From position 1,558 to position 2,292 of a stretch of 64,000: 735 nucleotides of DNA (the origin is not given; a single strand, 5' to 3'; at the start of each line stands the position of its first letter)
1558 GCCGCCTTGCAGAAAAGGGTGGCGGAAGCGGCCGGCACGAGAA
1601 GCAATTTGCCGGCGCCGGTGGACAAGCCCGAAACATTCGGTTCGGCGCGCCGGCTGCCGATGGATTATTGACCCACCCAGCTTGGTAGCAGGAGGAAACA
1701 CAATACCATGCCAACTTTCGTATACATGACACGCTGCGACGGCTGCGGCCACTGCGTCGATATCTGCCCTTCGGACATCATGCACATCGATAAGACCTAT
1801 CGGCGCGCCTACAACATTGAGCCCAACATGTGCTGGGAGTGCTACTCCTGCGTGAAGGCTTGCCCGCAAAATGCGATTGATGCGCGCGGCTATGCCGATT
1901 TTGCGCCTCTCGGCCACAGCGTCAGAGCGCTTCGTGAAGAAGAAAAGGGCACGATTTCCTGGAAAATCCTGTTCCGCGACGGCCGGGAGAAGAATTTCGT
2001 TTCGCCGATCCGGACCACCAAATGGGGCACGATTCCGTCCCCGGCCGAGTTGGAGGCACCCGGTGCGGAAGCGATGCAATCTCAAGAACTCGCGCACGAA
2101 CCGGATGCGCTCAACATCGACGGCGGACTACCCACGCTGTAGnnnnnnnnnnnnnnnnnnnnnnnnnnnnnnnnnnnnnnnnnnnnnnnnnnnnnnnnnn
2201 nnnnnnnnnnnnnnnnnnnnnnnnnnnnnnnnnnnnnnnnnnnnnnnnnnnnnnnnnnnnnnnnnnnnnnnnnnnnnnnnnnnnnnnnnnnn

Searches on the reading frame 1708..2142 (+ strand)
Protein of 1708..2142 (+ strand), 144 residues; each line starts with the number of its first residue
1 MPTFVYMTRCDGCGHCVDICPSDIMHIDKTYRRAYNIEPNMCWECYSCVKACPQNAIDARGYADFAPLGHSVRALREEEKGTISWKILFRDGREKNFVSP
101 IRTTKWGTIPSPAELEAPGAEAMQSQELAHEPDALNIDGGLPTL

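Call 63: find_encoding_contigs(protein=window:1708-2142:+, flank=10000, max_places=10)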
Protein window:1708-2142:+ (144 aa): no gene with exactly this product is on record in the collection.
